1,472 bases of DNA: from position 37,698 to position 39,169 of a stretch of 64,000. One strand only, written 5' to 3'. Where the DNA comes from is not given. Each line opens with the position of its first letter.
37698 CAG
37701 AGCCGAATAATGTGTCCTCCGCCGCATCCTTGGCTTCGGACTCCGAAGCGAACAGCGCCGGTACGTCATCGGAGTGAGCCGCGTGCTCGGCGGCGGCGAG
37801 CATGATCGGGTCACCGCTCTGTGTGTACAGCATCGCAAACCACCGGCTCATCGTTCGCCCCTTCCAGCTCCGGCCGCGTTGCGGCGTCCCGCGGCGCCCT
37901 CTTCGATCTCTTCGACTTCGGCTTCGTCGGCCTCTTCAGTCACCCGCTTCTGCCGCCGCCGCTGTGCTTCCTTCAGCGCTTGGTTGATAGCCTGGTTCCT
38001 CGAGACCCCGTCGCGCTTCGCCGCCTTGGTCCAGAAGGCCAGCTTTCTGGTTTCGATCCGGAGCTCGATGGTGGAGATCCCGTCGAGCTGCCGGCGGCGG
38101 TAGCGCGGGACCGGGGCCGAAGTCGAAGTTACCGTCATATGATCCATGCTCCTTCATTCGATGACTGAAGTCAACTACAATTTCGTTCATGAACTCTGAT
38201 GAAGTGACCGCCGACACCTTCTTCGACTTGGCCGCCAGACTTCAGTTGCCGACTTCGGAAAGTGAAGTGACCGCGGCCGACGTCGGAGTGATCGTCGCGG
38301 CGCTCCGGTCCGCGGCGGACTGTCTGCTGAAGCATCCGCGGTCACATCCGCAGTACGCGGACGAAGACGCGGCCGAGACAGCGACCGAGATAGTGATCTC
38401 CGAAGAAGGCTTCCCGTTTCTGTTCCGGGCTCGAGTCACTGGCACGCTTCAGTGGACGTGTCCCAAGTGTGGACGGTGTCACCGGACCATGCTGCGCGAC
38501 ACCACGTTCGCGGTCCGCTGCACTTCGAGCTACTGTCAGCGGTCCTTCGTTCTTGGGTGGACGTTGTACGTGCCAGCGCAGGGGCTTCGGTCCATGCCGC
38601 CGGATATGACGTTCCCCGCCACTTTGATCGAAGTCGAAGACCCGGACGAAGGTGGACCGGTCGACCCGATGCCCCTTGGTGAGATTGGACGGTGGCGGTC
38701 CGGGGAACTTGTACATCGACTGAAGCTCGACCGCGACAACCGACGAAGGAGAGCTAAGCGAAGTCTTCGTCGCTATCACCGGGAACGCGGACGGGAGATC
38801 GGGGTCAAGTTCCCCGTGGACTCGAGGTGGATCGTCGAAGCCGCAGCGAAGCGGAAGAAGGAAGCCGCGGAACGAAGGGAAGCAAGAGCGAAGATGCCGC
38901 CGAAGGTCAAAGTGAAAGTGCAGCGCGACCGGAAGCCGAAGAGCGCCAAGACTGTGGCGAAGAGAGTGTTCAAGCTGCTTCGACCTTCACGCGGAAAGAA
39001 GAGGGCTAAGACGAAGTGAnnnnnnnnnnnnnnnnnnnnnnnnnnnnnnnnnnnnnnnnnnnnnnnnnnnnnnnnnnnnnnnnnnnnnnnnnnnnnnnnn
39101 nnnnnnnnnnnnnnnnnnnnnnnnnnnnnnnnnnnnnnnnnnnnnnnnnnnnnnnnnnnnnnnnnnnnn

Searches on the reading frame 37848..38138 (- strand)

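Call 15: search_protein_families(library=pfam, max_evalue=0.01, proteins=[window:37848-38138:-])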
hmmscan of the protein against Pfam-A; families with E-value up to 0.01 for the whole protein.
window:37848-38138:- (96 aa): 1 family
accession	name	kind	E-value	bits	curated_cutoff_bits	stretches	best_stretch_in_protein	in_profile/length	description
PF07704.17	PSK_trans_fac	-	0.0056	18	28.3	1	37-85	15-62/82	Rv0623-like transcription factor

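Call 16: search_protein_families(library=phrogs, max_evalue=0.001, proteins=[window:37848-38138:-])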
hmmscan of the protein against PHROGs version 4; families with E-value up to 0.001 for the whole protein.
window:37848-38138:- (96 aa): 1 family
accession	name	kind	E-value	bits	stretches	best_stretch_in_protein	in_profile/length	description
phrog_13890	-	unknown function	0.00049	21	1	23-70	19-66/73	-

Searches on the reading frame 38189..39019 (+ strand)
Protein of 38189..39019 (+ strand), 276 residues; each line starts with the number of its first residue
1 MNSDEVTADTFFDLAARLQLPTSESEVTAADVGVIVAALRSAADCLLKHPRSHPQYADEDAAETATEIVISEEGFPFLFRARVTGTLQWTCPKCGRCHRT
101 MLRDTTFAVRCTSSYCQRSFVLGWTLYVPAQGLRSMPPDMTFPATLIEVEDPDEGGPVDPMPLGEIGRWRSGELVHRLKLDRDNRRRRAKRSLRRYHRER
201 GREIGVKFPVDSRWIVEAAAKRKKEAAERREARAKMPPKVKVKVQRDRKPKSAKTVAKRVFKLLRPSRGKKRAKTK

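Call 15: search_protein_families(library=pfam, max_evalue=0.01, proteins=[window:38189-39019:+])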
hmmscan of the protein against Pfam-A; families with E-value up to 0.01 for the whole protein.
window:38189-39019:+ (276 aa): 0 families

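Call 16: search_protein_families(library=phrogs, max_evalue=0.001, proteins=[window:38189-39019:+])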
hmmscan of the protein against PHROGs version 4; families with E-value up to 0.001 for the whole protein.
window:38189-39019:+ (276 aa): 0 families

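Call 57: search_solved_structures(query=A4, max_evalue=1)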
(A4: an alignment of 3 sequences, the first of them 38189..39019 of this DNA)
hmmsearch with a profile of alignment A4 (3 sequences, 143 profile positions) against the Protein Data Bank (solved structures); distinct sequences matched with E-value up to 1: 7.
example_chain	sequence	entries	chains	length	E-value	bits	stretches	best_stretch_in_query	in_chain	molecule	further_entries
2k16_A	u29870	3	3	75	0.25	14.5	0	43-54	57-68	Transcription initiation factor TFIID subunit 3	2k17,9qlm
7ane_at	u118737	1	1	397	0.35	14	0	58-118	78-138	mS66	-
1exk_A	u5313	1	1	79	0.39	13.9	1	42-74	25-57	DNAJ PROTEIN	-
9fhl_W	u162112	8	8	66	0.61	13.3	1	44-83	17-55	Small ribosomal subunit protein eS27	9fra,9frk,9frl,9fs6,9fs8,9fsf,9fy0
4cxg_A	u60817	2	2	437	0.61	13.3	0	83-131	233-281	ELONGATION FACTOR 1A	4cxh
3vmf_A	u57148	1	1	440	0.62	13.2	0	83-131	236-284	Elongation factor 1-alpha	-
3wxm_A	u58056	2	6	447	0.65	13.2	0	83-131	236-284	Elongation factor 1-alpha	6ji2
